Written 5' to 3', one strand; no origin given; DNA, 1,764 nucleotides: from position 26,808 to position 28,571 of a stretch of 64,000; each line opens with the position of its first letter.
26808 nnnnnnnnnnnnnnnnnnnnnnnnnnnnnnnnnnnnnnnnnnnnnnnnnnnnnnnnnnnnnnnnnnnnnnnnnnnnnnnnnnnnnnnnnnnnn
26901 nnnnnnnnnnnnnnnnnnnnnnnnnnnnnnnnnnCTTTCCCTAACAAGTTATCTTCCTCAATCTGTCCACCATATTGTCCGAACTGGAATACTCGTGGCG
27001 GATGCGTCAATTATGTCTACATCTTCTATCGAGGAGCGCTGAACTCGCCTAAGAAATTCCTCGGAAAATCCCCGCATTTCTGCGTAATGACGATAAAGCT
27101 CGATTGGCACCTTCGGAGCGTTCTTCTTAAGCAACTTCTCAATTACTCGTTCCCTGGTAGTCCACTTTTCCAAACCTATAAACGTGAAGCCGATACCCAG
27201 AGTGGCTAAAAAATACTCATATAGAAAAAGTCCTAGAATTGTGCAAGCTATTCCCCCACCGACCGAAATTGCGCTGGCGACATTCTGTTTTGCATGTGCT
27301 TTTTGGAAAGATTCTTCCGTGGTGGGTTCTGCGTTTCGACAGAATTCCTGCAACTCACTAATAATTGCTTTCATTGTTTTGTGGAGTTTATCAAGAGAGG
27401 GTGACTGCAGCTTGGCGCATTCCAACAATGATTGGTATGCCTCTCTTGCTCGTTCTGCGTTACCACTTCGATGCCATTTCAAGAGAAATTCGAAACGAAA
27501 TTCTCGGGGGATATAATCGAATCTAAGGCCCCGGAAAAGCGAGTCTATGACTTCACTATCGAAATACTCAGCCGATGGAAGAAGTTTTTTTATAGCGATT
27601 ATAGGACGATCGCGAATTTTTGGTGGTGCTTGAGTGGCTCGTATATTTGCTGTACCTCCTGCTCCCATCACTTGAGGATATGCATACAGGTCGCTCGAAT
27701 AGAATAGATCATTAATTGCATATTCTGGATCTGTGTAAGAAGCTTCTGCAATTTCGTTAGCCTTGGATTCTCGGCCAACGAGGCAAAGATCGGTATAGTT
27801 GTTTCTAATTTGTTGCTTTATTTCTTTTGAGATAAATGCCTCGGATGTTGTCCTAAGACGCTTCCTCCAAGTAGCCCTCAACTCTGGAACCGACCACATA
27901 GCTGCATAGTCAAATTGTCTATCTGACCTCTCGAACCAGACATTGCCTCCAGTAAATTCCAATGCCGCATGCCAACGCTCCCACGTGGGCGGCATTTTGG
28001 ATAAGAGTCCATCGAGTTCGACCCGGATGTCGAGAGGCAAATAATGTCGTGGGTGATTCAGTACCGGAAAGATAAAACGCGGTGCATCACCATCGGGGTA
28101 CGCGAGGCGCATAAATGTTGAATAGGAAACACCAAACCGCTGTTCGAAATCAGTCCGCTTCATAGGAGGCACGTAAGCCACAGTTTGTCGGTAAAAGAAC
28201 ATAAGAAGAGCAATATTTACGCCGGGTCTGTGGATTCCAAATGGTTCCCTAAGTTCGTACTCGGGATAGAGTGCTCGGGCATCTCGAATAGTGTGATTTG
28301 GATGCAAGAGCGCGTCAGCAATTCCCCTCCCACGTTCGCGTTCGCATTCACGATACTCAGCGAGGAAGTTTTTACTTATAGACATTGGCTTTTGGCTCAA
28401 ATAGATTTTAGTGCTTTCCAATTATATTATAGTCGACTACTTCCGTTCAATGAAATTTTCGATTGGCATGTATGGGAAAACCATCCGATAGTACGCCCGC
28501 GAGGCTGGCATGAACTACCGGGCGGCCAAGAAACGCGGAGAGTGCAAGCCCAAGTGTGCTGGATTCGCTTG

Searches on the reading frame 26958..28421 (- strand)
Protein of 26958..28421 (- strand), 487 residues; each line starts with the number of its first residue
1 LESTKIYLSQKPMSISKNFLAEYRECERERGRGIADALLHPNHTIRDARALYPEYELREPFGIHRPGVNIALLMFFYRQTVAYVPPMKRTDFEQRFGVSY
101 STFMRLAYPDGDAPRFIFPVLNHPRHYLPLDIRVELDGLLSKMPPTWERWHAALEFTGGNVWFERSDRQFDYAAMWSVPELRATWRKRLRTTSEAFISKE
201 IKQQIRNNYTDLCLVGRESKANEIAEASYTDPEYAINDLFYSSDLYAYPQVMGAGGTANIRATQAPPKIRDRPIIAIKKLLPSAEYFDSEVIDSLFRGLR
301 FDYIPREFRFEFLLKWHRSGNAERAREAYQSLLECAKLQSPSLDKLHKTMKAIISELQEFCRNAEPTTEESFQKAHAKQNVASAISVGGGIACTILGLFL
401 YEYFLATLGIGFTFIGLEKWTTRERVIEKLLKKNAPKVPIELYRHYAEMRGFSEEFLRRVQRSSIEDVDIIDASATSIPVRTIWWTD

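Call 3: search_protein_families(library=pfam, proteins=[window:26958-28421:-], max_evalue=1)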
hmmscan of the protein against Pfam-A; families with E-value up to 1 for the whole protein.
window:26958-28421:- (487 aa): 1 family
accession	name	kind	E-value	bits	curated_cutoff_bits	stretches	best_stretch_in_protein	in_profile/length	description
PF18186.6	SLATT_4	-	0.098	12.8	27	1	324-376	98-150/165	SMODS and SLOG-associating 2TM effector domain family 4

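Call 4: search_protein_families(library=ncbifam, proteins=[window:26958-28421:-], max_evalue=1)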
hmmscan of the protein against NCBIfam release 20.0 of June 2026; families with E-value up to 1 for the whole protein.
window:26958-28421:- (487 aa): 1 family
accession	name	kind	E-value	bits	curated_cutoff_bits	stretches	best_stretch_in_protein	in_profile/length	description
NF033632.1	SLATT_4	domain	0.0034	17.3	55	1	325-378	96-149/154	SLATT domain-containing protein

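Call 8: search_protein_families(library=phrogs, proteins=[window:26958-28421:-], max_evalue=0.1)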
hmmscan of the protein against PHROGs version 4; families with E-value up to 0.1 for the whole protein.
window:26958-28421:- (487 aa): 1 family
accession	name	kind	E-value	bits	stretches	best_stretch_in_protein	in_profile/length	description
phrog_5575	-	unknown function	0.019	16.3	1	372-403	27-58/80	-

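Call 9: search_protein_families(library=padloc, proteins=[window:26958-28421:-], max_evalue=0.1)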
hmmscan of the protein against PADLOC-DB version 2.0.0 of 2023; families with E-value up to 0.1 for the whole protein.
window:26958-28421:- (487 aa): 1 family
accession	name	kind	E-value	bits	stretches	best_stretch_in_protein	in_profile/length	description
PDLC00696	Effector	-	0.0012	16.5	1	325-377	108-160/189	2TM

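Call 57: find_related_loci(query=window:26958-28421:-, collection=viral_contigs, flank=6000)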
Query window:26958-28421:- (487 aa) in viral_contigs; peptide patterns used: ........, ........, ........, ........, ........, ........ (x = any residue, [..] = any of these).
9 stretches matched a pattern, but none encodes a relative of the query by tblastn (E <= 1e-3).
